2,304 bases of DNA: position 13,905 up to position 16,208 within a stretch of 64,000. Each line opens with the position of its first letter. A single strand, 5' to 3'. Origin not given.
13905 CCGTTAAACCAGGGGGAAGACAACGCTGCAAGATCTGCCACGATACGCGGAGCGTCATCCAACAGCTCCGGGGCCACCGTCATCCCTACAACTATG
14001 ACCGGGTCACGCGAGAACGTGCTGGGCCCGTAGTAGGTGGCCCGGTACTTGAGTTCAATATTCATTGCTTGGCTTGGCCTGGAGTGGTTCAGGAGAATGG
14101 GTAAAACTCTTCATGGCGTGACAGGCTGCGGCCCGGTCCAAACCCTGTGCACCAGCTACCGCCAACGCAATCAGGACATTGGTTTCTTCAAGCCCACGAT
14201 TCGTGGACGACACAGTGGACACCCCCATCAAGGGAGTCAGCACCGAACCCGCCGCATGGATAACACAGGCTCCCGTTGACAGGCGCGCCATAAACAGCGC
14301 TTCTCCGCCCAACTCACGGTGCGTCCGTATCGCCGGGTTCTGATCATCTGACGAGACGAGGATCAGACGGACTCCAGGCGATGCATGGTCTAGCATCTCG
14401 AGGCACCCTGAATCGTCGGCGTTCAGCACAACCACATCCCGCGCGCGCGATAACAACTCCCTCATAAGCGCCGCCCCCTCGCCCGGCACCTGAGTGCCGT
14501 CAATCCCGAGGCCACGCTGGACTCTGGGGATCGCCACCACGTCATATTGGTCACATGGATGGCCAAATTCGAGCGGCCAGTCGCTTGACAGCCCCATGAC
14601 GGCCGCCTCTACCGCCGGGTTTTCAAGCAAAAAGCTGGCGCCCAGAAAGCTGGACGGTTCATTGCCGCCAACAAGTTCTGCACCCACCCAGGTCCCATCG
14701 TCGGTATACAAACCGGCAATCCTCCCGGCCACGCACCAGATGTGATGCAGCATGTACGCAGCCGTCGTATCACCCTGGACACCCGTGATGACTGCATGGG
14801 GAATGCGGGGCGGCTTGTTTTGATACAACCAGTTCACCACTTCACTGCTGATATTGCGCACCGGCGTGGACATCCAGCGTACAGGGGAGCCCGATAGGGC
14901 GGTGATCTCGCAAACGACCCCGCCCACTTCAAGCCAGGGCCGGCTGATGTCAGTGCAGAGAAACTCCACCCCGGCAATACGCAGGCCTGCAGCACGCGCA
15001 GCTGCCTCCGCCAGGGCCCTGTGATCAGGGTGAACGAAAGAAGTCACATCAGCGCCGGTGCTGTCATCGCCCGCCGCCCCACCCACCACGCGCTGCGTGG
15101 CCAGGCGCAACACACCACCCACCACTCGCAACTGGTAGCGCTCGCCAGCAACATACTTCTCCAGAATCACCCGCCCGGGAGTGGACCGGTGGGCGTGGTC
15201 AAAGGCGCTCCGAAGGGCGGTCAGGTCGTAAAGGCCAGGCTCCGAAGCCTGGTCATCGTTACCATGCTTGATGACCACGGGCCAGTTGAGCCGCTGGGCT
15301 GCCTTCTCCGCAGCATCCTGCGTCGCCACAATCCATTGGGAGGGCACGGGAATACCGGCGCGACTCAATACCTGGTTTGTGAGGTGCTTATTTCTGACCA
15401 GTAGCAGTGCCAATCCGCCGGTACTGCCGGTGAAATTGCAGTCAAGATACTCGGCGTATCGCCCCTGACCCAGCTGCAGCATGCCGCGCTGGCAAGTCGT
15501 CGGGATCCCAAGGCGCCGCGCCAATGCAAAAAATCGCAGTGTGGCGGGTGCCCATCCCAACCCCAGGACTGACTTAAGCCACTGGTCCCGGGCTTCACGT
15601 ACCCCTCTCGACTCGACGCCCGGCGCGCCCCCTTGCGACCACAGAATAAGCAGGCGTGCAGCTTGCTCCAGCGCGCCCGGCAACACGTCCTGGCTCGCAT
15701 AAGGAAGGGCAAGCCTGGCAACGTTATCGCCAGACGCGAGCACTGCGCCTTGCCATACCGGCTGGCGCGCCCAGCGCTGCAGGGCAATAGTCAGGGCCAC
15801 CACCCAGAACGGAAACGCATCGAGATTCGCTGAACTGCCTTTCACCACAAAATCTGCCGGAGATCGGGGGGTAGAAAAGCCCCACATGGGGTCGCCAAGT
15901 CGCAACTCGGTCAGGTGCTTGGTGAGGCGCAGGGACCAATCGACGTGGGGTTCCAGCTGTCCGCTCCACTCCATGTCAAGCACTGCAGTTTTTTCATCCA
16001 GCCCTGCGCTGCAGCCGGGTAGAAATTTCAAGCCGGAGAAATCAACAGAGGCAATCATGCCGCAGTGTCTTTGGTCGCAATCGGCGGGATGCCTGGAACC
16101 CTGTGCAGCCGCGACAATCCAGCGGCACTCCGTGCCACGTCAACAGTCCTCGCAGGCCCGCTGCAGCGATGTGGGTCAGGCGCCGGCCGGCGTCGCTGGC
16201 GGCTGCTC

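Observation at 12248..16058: Translationally coupled pair of divergent cyanophycin-synthetase-like proteins with complementary degenerate active sites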

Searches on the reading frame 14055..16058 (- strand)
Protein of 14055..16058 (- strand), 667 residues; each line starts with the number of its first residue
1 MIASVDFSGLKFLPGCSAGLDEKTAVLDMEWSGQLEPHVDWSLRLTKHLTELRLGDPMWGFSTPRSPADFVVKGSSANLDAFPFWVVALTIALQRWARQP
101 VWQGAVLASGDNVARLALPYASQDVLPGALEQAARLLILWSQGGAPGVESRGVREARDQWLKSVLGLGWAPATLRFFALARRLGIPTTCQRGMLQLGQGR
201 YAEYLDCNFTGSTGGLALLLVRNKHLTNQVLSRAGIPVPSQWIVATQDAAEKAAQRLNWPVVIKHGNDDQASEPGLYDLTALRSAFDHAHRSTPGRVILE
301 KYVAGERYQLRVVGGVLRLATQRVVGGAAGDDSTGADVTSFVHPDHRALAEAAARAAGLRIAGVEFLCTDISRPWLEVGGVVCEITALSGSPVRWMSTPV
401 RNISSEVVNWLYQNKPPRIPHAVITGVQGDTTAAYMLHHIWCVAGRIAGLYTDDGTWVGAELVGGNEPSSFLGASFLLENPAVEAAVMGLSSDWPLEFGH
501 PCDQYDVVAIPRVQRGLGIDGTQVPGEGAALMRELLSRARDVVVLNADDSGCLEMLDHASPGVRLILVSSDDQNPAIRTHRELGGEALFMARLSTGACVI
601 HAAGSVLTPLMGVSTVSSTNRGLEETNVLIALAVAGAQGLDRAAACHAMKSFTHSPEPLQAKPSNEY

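Call 3: search_protein_families(library=pfam, proteins=[window:14055-16058:-], max_evalue=1)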
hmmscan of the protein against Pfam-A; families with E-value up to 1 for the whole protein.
window:14055-16058:- (667 aa): 3 families
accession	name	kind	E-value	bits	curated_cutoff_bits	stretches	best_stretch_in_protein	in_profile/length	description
PF13549.11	ATP-grasp_5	-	9.9e-06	25.5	27.6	1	223-266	11-54/221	ATP-grasp domain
PF08443.16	RimK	-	0.00067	19.8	21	1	222-378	2-163/188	RimK-like ATP-grasp domain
PF02222.28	ATP-grasp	-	0.039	14.1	27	1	230-266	2-38/179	ATP-grasp domain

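Call 4: search_protein_families(library=ncbifam, proteins=[window:14055-16058:-], max_evalue=1)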
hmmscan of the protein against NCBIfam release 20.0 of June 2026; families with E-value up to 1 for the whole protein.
window:14055-16058:- (667 aa): 26 families (the best 25 are shown)
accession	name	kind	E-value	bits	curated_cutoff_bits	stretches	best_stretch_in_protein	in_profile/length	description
NF010623.0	PRK14016.1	subfamily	6.2e-74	249.6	877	2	334-657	392-719/871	cyanophycin synthetase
TIGR02068.2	cya_phycin_syn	equivalog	4.1e-66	223.6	850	2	334-656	391-716/862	cyanophycin synthetase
TIGR03103.1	trio_acet_GNAT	equivalog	4.4e-13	48.6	569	2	209-319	283-393/547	N-acetylglutaminylglutamine synthetase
NF002378.0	PRK01372.1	subfamily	5.7e-07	28.5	243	1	203-315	81-191/305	D-alanine--D-alanine ligase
TIGR00768.1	rimK_fam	subfamily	5.8e-07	29.1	143.4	1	218-384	82-250/276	RimK family alpha-L-glutamate ligase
TIGR02144.1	LysX_arch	equivalog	7.1e-07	28.6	275.6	1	218-264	82-128/281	lysine biosynthesis protein LysX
NF002688.0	PRK02471.1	equivalog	1.6e-06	26.8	425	1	193-331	458-601/756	bifunctional glutamate--cysteine ligase GshA/glutathione synthetase GshB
NF002563.0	PRK02186.1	subfamily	2.1e-05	23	625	1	217-314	101-199/890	argininosuccinate lyase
NF000374.1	D_ala_D_lac_VanO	exception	0.00019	20.6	750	1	182-324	101-231/346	D-alanine--(R)-lactate ligase VanO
NF001124.0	PRK00139.1-2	equivalog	0.00021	20.2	476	1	398-450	90-140/500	UDP-N-acetylmuramoyl-L-alanyl-D-glutamate--2,6-diaminopimelate ligase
NF033197.0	F430_CfbE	equivalog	0.0015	17.5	250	1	405-442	83-122/430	coenzyme F430 synthase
TIGR01435.1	glu_cys_lig_rel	equivalog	0.0028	15.9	656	1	193-332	438-578/719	bifunctional glutamate--cysteine ligase/glutathione synthetase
TIGR01205.1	D_ala_D_alaTIGR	subfamily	0.0066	15.5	245.65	1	204-314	88-202/318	D-alanine--D-alanine ligase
TIGR01161.1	purK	equivalog_domain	0.012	14.9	318.4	1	217-266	92-142/362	5-(carboxyamino)imidazole ribonucleotide synthase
NF000206.1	D_ala_D_lac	equivalog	0.016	14.2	550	1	220-314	129-221/342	D-alanine--(R)-lactate ligase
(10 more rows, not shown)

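Call 5: search_solved_structures(query=window:14055-16058:-, max_evalue=1, show_alignments=2)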
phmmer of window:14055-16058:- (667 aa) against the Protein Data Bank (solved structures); distinct sequences matched with E-value up to 1: 20.
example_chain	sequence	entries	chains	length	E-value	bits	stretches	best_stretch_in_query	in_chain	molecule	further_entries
7lgm_A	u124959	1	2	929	6.7e-58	199.6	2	333-636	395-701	Cyanophycin synthase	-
7lgn_A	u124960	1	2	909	7.6e-56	192.8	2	333-637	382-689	Cyanophycin synthase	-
7txv_A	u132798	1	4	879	1.6e-38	135.6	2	335-658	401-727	Cyanophycin synthase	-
7lg5_A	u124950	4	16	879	1.6e-38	135.6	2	335-658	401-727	Cyanophycin synthase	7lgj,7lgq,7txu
7wac_A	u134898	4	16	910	1.5e-36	129.1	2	335-588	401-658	Cyanophycin synthase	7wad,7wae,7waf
7ta5_A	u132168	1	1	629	2.6e-12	49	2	182-332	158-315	Glutathione synthase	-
8fxh_A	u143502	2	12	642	6.3e-09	37.8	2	334-394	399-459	RimK domain-containing protein ATP-grasp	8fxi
8evy_B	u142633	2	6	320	5.8e-07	31.3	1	207-316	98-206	D-alanine--D-alanine ligase B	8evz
3ln7_A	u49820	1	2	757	2.5e-06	29.2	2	194-332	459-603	Glutathione biosynthesis bifunctional protein gshAB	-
7tzi_A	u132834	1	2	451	0.0012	20.3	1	390-573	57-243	Mur ligase family protein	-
3ln6_A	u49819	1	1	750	0.0061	18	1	192-332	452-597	Glutathione biosynthesis bifunctional protein gshAB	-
7qyr_A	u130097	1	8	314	0.017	16.5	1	216-439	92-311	Probable alpha-L-glutamate ligase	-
3ouu_A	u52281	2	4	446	0.025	16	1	217-314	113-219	Biotin carboxylase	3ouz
6vr8_I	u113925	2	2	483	0.03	15.7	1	403-453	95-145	Mur ligase middle domain protein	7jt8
7ufp_I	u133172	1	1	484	0.03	15.7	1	403-453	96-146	Mur ligase middle domain protein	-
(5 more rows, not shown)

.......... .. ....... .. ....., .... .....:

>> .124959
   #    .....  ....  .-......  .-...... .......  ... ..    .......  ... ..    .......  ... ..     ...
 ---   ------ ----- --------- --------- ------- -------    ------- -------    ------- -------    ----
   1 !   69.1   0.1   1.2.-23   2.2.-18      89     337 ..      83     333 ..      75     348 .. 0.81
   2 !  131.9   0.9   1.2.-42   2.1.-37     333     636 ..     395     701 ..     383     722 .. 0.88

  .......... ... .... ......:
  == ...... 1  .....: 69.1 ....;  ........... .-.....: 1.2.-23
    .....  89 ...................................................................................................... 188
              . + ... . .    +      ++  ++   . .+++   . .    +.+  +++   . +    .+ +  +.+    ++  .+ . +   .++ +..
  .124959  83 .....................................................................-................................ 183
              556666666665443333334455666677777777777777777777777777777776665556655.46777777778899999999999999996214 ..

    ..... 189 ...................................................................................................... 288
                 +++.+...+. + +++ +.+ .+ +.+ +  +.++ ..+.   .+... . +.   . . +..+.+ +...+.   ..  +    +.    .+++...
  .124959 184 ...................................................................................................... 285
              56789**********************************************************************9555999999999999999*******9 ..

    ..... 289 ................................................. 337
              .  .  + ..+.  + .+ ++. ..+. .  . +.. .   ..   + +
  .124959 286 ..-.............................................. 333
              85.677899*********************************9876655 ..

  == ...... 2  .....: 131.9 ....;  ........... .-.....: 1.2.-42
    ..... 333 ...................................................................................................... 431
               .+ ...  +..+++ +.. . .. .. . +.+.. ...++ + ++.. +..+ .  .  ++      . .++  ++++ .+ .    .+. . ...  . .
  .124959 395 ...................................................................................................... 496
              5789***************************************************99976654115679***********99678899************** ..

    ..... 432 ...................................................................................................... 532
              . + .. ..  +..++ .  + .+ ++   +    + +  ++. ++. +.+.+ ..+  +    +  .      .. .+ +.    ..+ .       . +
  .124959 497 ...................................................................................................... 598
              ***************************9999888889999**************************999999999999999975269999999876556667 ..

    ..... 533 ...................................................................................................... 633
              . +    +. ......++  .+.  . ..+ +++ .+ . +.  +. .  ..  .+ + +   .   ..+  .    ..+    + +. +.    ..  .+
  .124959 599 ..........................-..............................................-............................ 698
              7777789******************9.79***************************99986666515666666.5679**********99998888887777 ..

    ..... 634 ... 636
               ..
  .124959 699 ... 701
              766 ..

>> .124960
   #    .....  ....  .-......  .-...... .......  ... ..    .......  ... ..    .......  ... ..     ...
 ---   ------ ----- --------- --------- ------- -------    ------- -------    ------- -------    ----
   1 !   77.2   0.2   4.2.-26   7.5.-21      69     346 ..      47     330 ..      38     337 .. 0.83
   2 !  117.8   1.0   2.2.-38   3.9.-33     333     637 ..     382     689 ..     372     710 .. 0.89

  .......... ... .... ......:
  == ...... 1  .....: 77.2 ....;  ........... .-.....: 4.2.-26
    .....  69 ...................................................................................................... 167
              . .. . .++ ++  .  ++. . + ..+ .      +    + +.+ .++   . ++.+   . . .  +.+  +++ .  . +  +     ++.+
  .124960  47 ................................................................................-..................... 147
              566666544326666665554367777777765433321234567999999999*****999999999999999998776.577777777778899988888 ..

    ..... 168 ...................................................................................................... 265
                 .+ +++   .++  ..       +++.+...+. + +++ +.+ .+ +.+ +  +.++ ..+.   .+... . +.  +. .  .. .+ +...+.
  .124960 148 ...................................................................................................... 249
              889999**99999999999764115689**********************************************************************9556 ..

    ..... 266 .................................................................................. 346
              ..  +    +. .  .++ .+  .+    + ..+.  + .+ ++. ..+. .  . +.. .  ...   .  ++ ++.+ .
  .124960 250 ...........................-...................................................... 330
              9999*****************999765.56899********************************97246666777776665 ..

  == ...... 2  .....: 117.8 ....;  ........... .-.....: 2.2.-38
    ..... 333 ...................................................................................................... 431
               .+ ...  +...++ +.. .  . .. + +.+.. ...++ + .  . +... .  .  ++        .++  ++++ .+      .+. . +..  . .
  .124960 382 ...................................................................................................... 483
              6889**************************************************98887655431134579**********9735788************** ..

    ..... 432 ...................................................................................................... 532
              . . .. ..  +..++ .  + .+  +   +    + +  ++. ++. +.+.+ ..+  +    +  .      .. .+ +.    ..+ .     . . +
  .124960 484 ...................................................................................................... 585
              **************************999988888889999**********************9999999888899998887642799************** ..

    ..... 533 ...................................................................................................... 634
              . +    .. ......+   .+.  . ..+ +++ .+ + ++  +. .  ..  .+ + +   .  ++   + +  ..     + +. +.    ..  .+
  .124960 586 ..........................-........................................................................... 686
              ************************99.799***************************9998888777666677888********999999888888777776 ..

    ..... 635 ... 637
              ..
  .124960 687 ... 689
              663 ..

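Call 8: find_homologous_proteins(query=window:14055-16058:-)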
Query window:14055-16058:- (667 aa): 25 proteins with E <= 0.001 among 8000 candidates.
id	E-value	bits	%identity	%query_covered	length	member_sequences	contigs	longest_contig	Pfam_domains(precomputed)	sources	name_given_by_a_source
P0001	0.0e+0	1517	100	100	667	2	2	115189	PF13549.12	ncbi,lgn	ncbi:MAG: hypothetical protein V4454_14140 [Pseudomonadota bacterium]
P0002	7.5e-217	740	58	50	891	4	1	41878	PF02875.27,PF08245.19,PF08443.17,PF07478.19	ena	-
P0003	1.1e-198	680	52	50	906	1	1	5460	PF13549.12,PF02875.27,PF02786.23,PF08245.19,PF08443.17,PF07478.19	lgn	-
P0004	1.6e-183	630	46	96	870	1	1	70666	PF13549.12,PF02875.27,PF08245.19,PF02222.28,PF08443.17,PF07478.19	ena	-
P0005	7.3e-181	621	41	99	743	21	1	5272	PF08443.17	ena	-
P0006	3.4e-171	589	41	98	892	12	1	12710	PF02875.27,PF08245.19,PF08443.17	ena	-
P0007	1.9e-170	587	40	98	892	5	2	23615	PF02875.27,PF02786.23,PF08245.19,PF08443.17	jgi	jgi:cyanophycin synthetase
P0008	2.6e-162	560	57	50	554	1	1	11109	PF08245.19,PF08443.17,PF07478.19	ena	-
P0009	2.1e-152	527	35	98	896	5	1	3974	PF02875.27,PF08245.19,PF08443.17,PF07478.19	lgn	-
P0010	1.4e-151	524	45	48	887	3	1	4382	PF13549.12,PF02875.27,PF08245.19,PF08443.17,PF07478.19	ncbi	-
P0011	4.3e-148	513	41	48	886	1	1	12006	PF02875.27,PF02786.23,PF08245.19,PF08443.17,PF07478.19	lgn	-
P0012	6.5e-143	496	41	48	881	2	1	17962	PF02875.27,PF02786.23,PF08245.19,PF08443.17,PF07478.19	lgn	-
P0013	1.1e-141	491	43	53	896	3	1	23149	PF02875.27,PF02786.23,PF08245.19,PF08443.17,PF07478.19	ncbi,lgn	-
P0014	8.2e-139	482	36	99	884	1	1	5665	PF02875.27,PF08245.19,PF08443.17,PF07478.19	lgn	-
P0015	8.4e-139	482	43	49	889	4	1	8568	PF02875.27,PF08245.19,PF08443.17,PF07478.19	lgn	-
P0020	1.5e-120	422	39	55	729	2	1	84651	PF08245.19,PF08443.17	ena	-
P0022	3.3e-103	364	37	97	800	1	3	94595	PF02875.27,PF08245.19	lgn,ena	-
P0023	1.7e-102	362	37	97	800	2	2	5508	PF02875.27,PF08245.19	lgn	-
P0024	2.1e-73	266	32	95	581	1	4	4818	-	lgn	-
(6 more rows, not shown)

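Call 10: find_encoding_contigs(protein=P0001, flank=10000, max_places=6)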
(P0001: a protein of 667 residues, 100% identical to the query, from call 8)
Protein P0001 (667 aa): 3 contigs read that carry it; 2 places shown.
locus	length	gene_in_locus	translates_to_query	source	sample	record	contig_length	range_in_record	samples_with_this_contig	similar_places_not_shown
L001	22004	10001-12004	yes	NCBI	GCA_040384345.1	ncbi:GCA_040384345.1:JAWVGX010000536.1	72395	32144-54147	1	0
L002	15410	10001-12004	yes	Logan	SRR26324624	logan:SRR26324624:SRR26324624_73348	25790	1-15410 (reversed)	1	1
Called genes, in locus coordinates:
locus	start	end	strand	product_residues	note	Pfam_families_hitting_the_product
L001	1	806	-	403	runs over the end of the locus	PF00482:T2SSF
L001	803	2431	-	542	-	PF05157:MshEN, PF00437:T2SSE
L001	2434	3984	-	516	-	-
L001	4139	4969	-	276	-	PF07963:N_methyl (weak)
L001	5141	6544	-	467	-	PF00512:HisKA (weak), PF02518:HATPase_c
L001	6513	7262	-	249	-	PF00072:Response_reg, PF00486:Trans_reg_C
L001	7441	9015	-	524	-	PF15864:PglL_A, PF04932:Wzy_C, PF11846:Wzy_C_2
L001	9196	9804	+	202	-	-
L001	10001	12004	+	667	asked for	PF13549:ATP-grasp_5 (weak)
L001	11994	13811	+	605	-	-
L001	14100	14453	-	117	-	PF13683:rve_3, PF13333:rve_2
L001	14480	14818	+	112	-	-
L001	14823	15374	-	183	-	-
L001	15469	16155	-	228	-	PF00665:rve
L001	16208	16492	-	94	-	PF13936:HTH_38, PF13384:HTH_23 (weak)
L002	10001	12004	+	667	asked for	PF13549:ATP-grasp_5 (weak)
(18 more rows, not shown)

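Call 30: search_protein_families(library=ncbifam, proteins=[P0002], max_evalue=0.001)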
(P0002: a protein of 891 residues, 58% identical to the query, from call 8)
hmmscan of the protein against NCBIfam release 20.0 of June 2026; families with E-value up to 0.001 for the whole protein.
P0002 (891 aa): 45 families (the best 25 are shown)
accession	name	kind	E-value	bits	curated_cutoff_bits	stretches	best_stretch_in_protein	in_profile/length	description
NF010623.0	PRK14016.1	subfamily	3.8e-188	627.5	877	1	91-875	84-855/871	cyanophycin synthetase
TIGR02068.2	cya_phycin_syn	equivalog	4.5e-185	617.1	850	1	91-875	83-853/862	cyanophycin synthetase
TIGR03103.1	trio_acet_GNAT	equivalog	4.3e-46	157.6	569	1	180-462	251-527/547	N-acetylglutaminylglutamine synthetase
NF002688.0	PRK02471.1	equivalog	4.1e-45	154.4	425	1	190-481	455-753/756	bifunctional glutamate--cysteine ligase GshA/glutathione synthetase GshB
TIGR01435.1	glu_cys_lig_rel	equivalog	2.2e-31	108.9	656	1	190-462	435-700/719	bifunctional glutamate--cysteine ligase/glutathione synthetase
NF001124.0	PRK00139.1-2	equivalog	1.9e-23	83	476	1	469-875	93-471/500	UDP-N-acetylmuramoyl-L-alanyl-D-glutamate--2,6-diaminopimelate ligase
TIGR01085.1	murE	subfamily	6.8e-21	74.7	257.3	1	470-883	68-458/472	UDP-N-acetylmuramyl-tripeptide synthetase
NF008896.0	PRK11929.1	equivalog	1.8e-18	65.8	1023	1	469-886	94-488/965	bifunctional UDP-N-acetylmuramoyl-L-alanyl-D-glutamate--2,6-diaminopimelate ligase MurE/UDP-N-acetylmuramoyl-tripeptide--D-alanyl-D-alanine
NF001126.0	PRK00139.1-4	equivalog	2.7e-18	65.8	373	1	478-880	95-466/486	UDP-N-acetylmuramoyl-L-alanyl-D-glutamate--2,6-diaminopimelate ligase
NF010628.0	PRK14022.1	equivalog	1e-16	60.8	536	1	479-803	103-401/483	UDP-N-acetylmuramoyl-L-alanyl-D-glutamate--L-lysine ligase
TIGR00768.1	rimK_fam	subfamily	3.8e-16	59.3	143.4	2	220-325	84-193/276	RimK family alpha-L-glutamate ligase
NF053648.1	pMurE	equivalog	9.7e-14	50.9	600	1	574-800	191-384/464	pseudomurein biosynthesis peptide ligase pMurE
NF001123.0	PRK00139.1-1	equivalog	2.7e-13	49.4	586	1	477-886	97-479/493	UDP-N-acetylmuramoyl-L-alanyl-D-glutamate--2,6-diaminopimelate ligase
TIGR02144.1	LysX_arch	equivalog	3.1e-11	42.9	275.6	1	220-325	84-193/281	lysine biosynthesis protein LysX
NF002378.0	PRK01372.1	subfamily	3.9e-11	42.2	243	1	203-317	81-191/305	D-alanine--D-alanine ligase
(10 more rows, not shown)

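Call 44: find_encoding_contigs(protein=P0024, flank=10000, max_places=4)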
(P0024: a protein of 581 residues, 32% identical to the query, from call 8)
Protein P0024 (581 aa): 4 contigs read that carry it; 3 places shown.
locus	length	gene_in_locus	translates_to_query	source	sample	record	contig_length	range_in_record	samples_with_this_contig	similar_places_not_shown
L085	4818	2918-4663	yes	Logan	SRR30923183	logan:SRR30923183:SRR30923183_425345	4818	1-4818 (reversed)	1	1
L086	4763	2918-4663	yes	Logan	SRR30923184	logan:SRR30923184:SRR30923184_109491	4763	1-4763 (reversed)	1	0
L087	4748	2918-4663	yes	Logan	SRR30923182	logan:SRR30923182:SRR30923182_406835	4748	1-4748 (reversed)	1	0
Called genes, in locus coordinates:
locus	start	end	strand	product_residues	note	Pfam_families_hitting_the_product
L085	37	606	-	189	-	PF11716:MDMPI_N, PF12867:DinB_2 (weak)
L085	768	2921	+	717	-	PF08443:RimK (faint), PF07478:Dala_Dala_lig_C (faint)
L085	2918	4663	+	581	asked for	-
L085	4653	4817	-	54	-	?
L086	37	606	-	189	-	PF11716:MDMPI_N, PF12867:DinB_2 (weak)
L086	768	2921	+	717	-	PF08443:RimK (faint), PF07478:Dala_Dala_lig_C (faint)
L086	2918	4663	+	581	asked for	-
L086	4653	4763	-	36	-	?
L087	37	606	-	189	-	PF11716:MDMPI_N, PF12867:DinB_2 (weak)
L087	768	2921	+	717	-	PF08443:RimK (faint), PF07478:Dala_Dala_lig_C (faint)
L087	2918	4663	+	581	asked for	-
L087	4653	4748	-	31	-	?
